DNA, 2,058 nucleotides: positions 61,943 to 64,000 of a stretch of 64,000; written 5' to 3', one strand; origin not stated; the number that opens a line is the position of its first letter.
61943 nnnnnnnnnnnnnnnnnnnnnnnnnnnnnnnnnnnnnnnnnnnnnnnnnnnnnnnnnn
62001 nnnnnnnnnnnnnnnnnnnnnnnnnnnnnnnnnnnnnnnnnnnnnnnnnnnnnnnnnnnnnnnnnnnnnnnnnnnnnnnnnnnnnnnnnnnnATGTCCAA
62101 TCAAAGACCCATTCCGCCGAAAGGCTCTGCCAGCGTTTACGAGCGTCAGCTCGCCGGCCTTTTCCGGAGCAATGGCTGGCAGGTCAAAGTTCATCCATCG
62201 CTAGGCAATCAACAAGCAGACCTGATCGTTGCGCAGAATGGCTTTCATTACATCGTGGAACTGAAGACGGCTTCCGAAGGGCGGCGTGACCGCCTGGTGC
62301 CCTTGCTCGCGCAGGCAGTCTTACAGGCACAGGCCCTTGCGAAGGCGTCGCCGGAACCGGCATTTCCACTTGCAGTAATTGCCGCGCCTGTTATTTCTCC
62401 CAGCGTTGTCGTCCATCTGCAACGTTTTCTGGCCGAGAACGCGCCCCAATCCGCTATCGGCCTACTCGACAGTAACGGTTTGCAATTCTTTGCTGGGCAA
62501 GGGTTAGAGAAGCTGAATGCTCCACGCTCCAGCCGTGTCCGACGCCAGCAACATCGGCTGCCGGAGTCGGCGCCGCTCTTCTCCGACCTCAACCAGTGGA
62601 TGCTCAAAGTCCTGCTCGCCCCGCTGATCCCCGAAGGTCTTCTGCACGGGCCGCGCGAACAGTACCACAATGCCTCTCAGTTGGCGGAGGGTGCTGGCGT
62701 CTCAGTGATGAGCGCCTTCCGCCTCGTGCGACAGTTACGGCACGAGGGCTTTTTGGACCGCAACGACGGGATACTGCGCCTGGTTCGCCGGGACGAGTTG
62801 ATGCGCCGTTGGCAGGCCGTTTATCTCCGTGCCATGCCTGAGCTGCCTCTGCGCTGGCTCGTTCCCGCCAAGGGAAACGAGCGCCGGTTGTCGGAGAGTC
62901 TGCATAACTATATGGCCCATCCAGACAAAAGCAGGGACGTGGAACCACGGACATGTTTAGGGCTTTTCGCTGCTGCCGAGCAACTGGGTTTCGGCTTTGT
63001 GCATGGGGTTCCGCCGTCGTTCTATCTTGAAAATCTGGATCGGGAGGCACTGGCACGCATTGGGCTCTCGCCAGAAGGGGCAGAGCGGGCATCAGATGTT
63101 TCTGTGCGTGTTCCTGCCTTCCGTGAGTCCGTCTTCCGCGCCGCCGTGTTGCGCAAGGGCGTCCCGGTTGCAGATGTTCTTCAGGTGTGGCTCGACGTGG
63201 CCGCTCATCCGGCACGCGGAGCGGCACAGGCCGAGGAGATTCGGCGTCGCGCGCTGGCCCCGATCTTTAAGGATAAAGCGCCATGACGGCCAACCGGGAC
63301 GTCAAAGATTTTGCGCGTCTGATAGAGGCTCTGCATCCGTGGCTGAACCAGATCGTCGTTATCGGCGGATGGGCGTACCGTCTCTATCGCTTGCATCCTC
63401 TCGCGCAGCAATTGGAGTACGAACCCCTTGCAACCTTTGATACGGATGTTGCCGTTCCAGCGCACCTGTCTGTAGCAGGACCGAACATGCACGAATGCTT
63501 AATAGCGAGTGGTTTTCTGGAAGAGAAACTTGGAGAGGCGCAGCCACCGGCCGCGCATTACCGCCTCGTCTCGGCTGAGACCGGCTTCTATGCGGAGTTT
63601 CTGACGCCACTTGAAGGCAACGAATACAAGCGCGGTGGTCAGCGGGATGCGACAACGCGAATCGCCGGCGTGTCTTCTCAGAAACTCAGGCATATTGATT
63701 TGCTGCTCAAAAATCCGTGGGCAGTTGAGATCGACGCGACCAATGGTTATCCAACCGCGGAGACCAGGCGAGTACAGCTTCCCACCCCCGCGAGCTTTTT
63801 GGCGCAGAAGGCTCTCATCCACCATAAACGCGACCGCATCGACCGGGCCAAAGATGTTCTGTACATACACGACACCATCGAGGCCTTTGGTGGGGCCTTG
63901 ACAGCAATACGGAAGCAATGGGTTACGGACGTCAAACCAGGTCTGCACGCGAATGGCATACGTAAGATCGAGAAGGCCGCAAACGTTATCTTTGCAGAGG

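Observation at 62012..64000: AbiE-like two-gene module in which the wHTH 'antitoxin' carries an N-terminal PD-(D/E)xK nuclease-like domain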

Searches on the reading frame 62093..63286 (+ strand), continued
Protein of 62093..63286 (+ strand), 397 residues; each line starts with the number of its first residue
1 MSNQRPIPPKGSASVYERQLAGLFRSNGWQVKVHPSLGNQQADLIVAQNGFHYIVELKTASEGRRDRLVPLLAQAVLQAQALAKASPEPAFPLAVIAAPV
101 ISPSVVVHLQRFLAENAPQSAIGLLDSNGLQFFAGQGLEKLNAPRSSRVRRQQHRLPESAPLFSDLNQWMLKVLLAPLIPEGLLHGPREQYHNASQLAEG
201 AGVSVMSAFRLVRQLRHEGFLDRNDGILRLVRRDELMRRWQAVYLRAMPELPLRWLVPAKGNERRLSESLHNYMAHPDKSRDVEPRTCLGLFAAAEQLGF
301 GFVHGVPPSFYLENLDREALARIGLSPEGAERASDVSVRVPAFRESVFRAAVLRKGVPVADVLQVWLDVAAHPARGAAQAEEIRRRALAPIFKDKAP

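Call 59: fold_search(model_id=the predicted structure, library=pdb)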
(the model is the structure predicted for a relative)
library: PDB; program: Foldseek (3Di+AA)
matches with E <= 10: 343; with E <= 0.001: 0
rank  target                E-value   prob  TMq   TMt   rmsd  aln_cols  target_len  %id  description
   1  7c46                  1.1e-03  1.00  0.39  0.38  11.6       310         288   15  Crystal Structure of Rv1045 toxin point variant K189A (released 2021-05-26)
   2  6j7s                  9.8e-03  0.99  0.48  0.46   8.0       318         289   12  Crystal structure of toxin TglT (unusual type guanylyltransferase-like toxin, Rv1045) wild type protein from Mycobacteri (released 2020-05-13)
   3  6y5u                  1.0e-02  0.99  0.48  0.47   7.9       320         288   13  MenT3 (aka TglT), nucleotidyltransferase toxin Rv1045 from Mycobacterium tuberculosis (released 2020-09-16)
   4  6j7q                  1.1e-02  0.99  0.47  0.45   7.7       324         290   14  Crystal structure of toxin TglT (unusual type guanylyltransferase-like toxin, Rv1045) mutant S78A from Mycobacterium tub (released 2020-05-13)
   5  6j7n                  1.2e-02  0.98  0.44  0.42   8.0       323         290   12  Crystal structure of toxin TglT (unusual type guanylyltransferase-like toxin, Rv1045) mutant D82A co-expressed with TakA (released 2020-05-13)
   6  8xhr_A                1.9e-02  0.98  0.47  0.45   6.9       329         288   13  Crystal structure of Mycobacterium tuberculosis MenT3 bound with CTP (released 2024-02-28)
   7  6j7r                  2.2e-02  0.99  0.52  0.50   7.0       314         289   15  Crystal structure of toxin TglT (unusual type guanylyltransferase-like toxin, Rv1045) mutant S78A co-expressed with TakA (released 2020-05-13)
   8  6j7o                  2.9e-02  0.97  0.46  0.44   8.0       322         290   12  Crystal structure of toxin TglT (unusual type guanylyltransferase-like toxin, Rv1045) mutant E146Q from Mycobacterium tu (released 2020-05-13)
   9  6j7p                  4.0e-02  0.85  0.42  0.40  10.4       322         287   12  Crystal structure of toxin TglT (unusual type guanylyltransferase-like toxin, Rv1045) mutant E146Q co-expressed with Tak (released 2020-05-13)
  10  6u7b_A                4.7e-02  0.28  0.24  0.21  15.8       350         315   10  Structure of E. coli MS115-1 CdnC:HORMA-deltaN complex (released 2019-12-25)
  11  4fhx                  5.5e-02  0.38  0.22  0.19  13.7       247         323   14  Crystal structures of the Cid1 poly (U) polymerase reveal the mechanism for UTP selectivity - H336N mutant bound to MgAT (released 2012-08-29)
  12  3wfq_G                6.8e-02  0.20  0.20  0.14  17.6       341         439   12  tRNA processing enzyme complex 1 (released 2014-01-01)
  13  4ebk_B                6.8e-02  0.13  0.16  0.17  15.8       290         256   13  Crystal structure of aminoglycoside 4'-O-adenylyltransferase ANT(4')-IIb, tobramycin-bound (released 2012-04-04)
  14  4fhy                  9.9e-02  0.35  0.21  0.19  11.5       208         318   15  Crystal structures of the Cid1 poly (U) polymerase reveal the mechanism for UTP selectivity - Mg 3'-dATP bound (released 2012-08-29)
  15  2o1p_B                1.4e-01  0.28  0.24  0.15  12.2       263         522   12  Structure of yeast Poly(A) Polymerase in a somewhat closed state (released 2007-01-23)
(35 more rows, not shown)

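Call 70: find_encoding_contigs(protein=P0300, flank=4000, max_places=4)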
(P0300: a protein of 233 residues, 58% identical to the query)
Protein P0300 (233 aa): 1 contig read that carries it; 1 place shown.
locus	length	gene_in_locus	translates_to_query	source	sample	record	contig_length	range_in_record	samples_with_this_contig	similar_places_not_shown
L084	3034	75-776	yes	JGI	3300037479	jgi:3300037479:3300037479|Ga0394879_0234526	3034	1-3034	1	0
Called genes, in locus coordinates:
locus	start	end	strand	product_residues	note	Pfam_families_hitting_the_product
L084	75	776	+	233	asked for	-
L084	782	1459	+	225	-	PF12281:NTP_transf_8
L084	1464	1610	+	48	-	-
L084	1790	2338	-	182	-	PF20247:DUF6602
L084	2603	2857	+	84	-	-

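Call 71: find_related_loci(query=A3, collection=metagenome_contigs, flank=4000)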
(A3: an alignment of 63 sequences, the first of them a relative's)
Query A3 (275 aa) in metagenome_contigs; peptide patterns used: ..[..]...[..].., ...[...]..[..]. (x = any residue, [..] = any of these).
600 stretches matched a pattern (row limit reached: there are more); 539 encode a relative of the query (tblastn E <= 1e-3); the best 80 are kept; 80 distinct loci.
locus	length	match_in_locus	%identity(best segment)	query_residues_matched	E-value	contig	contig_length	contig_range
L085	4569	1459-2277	76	1-273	3e-143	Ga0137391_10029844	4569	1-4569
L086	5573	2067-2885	74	1-273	4e-138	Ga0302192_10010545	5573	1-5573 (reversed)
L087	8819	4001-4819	74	1-273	2e-137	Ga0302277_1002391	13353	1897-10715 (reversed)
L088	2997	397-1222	97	1-275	4e-156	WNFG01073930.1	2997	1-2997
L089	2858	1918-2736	63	1-273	5e-123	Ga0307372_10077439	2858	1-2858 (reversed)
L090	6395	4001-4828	70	1-275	2e-116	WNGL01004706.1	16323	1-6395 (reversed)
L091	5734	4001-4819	62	1-273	6e-116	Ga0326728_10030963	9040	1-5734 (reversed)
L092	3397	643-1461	63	1-273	4e-118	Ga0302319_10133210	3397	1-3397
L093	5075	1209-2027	61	1-273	2e-115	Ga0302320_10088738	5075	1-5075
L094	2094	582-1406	62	1-275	1e-121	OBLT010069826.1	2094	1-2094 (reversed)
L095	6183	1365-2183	62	1-273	3e-115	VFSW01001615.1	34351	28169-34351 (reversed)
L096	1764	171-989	61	1-273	3e-123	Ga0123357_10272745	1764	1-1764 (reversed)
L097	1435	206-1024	62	1-273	6e-124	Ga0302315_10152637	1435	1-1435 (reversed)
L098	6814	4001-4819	61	1-273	2e-114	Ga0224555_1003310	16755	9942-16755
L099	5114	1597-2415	62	1-273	7e-115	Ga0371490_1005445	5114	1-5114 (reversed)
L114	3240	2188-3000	61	1-271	4e-114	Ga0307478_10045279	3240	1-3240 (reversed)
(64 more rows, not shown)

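Call 78: search_protein_families(library=pfam, proteins=[L082:3850-4986:+, L010:2181-3389:+, L022:10001-11188:+, L059:10001-11212:+, L039:14200-15417:+], max_evalue=1)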
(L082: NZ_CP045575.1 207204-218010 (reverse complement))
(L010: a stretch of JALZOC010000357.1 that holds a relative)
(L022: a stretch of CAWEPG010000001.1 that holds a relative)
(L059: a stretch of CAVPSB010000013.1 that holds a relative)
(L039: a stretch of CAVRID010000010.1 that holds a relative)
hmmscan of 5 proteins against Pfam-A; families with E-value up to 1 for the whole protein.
L082:3850-4986:+ (379 aa): 9 families
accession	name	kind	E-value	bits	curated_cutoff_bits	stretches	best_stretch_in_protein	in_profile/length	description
PF13545.12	HTH_Crp_2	-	5.8e-06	26.6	27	1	161-233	3-69/70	Crp-like helix-turn-helix domain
PF01047.28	MarR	-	0.00036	20.8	24.6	1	188-222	18-52/59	MarR family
PF12802.13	MarR_2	-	0.0029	18.2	27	1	178-221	13-54/61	MarR family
PF09339.16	HTH_IclR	-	0.0031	17.7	22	1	188-219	19-50/52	IclR helix-turn-helix domain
PF13412.12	HTH_24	-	0.019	14.9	21.9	1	188-218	18-48/48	Winged helix-turn-helix DNA-binding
PF12840.13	HTH_20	-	0.037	14.4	27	1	188-218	19-49/51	Helix-turn-helix domain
PF25213.1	HVO_A0261_N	-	0.043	14.1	35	1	188-218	25-55/86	HVO_A0261 N-terminal domain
PF01325.25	Fe_dep_repress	-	0.16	12.6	26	1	186-221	21-56/60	Iron dependent repressor, N-terminal DNA binding domain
PF00392.27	GntR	-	0.26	11.4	27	1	189-220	26-57/64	Bacterial regulatory proteins, gntR family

L010:2181-3389:+ (403 aa): 5 families
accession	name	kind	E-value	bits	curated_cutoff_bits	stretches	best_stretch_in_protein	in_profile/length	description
PF01870.24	Hjc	-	0.0011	19.4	21.1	1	14-59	3-51/93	Archaeal holliday junction resolvase (hjc)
PF04471.18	Mrr_cat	-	0.0024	18.4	21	1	11-56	7-56/115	Restriction endonuclease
PF03749.19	SfsA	-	0.079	13.2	22.8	1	11-57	9-54/138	Sugar fermentation stimulation protein RE domain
PF18743.7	AHJR-like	-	0.18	11.8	26.1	1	35-73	41-79/123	REase_AHJR-like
PF01047.28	MarR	-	0.23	11.8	24.6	1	193-222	19-48/59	MarR family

L022:10001-11188:+ (396 aa): 3 families
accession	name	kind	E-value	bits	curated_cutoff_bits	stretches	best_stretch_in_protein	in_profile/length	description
PF04471.18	Mrr_cat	-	0.00014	22.4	21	1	4-52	6-58/115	Restriction endonuclease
PF18741.7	MTES_1575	-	0.17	12.4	38.2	1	7-49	1-43/96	REase_MTES_1575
PF08094.16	Toxin_24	-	0.17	12.1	25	1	279-293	4-18/33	Conotoxin TVIIA/GS family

L059:10001-11212:+ (404 aa): 0 families

L039:14200-15417:+ (405 aa): 3 families
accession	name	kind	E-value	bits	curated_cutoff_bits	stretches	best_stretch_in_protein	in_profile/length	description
PF00589.27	Phage_integrase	-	2.8e-15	56.9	27.1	1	211-376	20-170/172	Phage integrase family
PF14659.12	Phage_int_SAM_3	-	0.0024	18.5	22.6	1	82-133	3-54/58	Phage integrase, N-terminal SAM-like domain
PF22022.2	Phage_int_M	-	0.014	16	27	1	109-168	29-90/96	Phage integrase central domain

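Call 80: fold_search(model_id=the predicted structure, library=viral)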
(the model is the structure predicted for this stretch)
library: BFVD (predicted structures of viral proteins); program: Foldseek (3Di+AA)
matches with E <= 10: 1113; with E <= 0.001: 3
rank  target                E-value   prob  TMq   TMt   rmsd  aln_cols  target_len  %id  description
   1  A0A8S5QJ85            2.7e-04  1.00  0.20  0.26  18.5       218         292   17  Restriction endonuclease [Siphoviridae sp. ctezl47]
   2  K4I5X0                5.9e-04  1.00  0.23  0.38  13.5       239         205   10  Uncharacterized protein [Salmonella phage STML-198]
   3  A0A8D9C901            7.4e-04  1.00  0.21  0.36  17.4       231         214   12  Gp1.5 [uncultured marine phage]
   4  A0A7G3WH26            1.3e-03  1.00  0.21  0.44   8.7       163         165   15  Putative endodeoxyribonuclease I [Arthronema virus TR020]
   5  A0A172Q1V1            1.3e-03  1.00  0.21  0.40  10.3       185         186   10  Uncharacterized protein [Escherichia phage MX01]
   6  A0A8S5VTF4            1.6e-03  0.99  0.21  0.36  16.4       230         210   10  Uncharacterized protein [Ackermannviridae sp.]
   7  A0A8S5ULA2            2.7e-03  1.00  0.17  0.41  10.3       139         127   17  Nuclease [Siphoviridae sp. ctICF6]
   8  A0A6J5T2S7            2.9e-03  1.00  0.23  0.56   6.7       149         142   17  PD-(D/E)XK nuclease domain-containing protein [uncultured Caudovirales phage]
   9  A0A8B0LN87            2.9e-03  1.00  0.22  0.51   7.1       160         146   11  Uncharacterized protein [uncultured archaeal virus]
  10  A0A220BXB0            3.6e-03  0.84  0.16  0.19  16.9       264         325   10  (no name in the UniProt tables at hand)
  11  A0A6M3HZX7            3.8e-03  1.00  0.21  0.57   7.6       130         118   15  (no name in the UniProt tables at hand)
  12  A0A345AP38            4.8e-03  0.95  0.17  0.20  13.4       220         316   11  (no name in the UniProt tables at hand)
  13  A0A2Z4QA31            5.0e-03  1.00  0.19  0.30  12.6       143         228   20  (no name in the UniProt tables at hand)
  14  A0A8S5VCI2            6.3e-03  0.95  0.19  0.19  12.5       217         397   10  Restriction enzyme [Siphoviridae sp. ctDXu9]
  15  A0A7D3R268            6.7e-03  1.00  0.24  0.52   7.8       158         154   13  Uncharacterized protein [Fadolivirus FV1/VV64]
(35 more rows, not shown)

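Call 81: search_protein_families(library=phrogs, proteins=[window:62093-63283:+, L001:1578-2417:+], max_evalue=1)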
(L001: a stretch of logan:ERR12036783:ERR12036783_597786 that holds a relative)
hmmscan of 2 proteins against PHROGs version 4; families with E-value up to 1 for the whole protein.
window:62093-63283:+ (397 aa): 3 families
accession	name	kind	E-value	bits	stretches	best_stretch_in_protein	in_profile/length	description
phrog_6591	-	DNA, RNA and nucleotide metabolism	0.11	13.3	1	12-62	6-59/124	Holliday junction resolvase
phrog_10724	-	unknown function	0.14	12.5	1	194-233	34-73/253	-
phrog_5018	-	unknown function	0.15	13.2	1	23-64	18-58/134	-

L001:1578-2417:+ (280 aa): 0 families

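Call 89: find_encoding_contigs(protein=P0002, flank=8000, max_places=3)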
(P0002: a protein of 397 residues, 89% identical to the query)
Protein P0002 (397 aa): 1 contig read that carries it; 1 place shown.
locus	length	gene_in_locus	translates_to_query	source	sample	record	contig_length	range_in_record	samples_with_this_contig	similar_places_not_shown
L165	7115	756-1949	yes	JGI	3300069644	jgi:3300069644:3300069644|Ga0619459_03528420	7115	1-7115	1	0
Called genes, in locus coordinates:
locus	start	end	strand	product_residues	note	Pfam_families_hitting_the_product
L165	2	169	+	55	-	?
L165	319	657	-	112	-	-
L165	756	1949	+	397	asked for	-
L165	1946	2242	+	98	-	-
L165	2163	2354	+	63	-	-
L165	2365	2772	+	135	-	-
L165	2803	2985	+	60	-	-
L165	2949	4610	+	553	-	PF00270:DEAD, PF04851:ResIII, PF00271:Helicase_C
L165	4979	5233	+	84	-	-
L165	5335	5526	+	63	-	-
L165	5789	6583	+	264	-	-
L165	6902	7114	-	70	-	?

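Call 92: search_dna_similar(query=L001:1578-2417:+, collection=phages, mode=protein, max_evalue=0.001, max_rows=10)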
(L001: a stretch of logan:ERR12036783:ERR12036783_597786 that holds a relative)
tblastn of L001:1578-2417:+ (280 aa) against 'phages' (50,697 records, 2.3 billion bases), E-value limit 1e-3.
No match.

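Call 93: search_dna_similar(query=window:62093-63283:+, collection=phages, mode=protein, max_evalue=0.001, max_rows=10)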
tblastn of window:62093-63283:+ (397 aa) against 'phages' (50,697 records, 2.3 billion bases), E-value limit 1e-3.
No match.

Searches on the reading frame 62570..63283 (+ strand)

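Call 78: search_protein_families(library=pfam, proteins=[window:62570-63283:+], max_evalue=1)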
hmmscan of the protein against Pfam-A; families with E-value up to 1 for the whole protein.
window:62570-63283:+ (238 aa): 4 families
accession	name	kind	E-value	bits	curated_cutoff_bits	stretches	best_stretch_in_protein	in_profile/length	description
PF09339.16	HTH_IclR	-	0.0018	18.4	22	1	33-65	19-51/52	IclR helix-turn-helix domain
PF01047.28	MarR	-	0.0033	17.7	24.6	1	33-64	18-49/59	MarR family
PF13545.12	HTH_Crp_2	-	0.011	16.1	27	1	36-79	26-69/70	Crp-like helix-turn-helix domain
PF06969.22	HemN_C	-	0.085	13.4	24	0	37-71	25-60/67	HemN C-terminal domain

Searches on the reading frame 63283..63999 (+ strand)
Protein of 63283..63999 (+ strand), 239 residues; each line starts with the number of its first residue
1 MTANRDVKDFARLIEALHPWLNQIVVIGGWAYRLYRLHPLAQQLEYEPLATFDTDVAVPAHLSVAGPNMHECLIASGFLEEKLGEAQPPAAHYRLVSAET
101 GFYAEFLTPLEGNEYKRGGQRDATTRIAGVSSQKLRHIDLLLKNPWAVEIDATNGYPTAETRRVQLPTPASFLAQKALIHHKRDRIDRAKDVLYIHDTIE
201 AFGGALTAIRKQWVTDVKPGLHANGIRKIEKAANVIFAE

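Call 7: search_protein_families(library=pfam, proteins=[window:63283-63999:+], max_evalue=1)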
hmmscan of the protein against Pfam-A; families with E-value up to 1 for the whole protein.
window:63283-63999:+ (239 aa): 2 families
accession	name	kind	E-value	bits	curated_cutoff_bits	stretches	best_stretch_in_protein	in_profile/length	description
PF12281.14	NTP_transf_8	-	1e-24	88.2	26.3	1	6-203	2-202/218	Nucleotidyltransferase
PF08546.17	ApbA_C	-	0.26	12.1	22.7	1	144-171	87-114/125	Ketopantoate reductase PanE/ApbA C terminal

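Call 8: search_protein_families(library=padloc, proteins=[window:63283-63999:+], max_evalue=1)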
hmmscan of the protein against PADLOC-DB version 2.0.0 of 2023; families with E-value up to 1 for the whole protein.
window:63283-63999:+ (239 aa): 0 families

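Call 9: search_protein_families(library=ncbifam, proteins=[window:63283-63999:+], max_evalue=1)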
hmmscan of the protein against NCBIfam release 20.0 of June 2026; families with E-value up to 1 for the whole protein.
window:63283-63999:+ (239 aa): 0 families
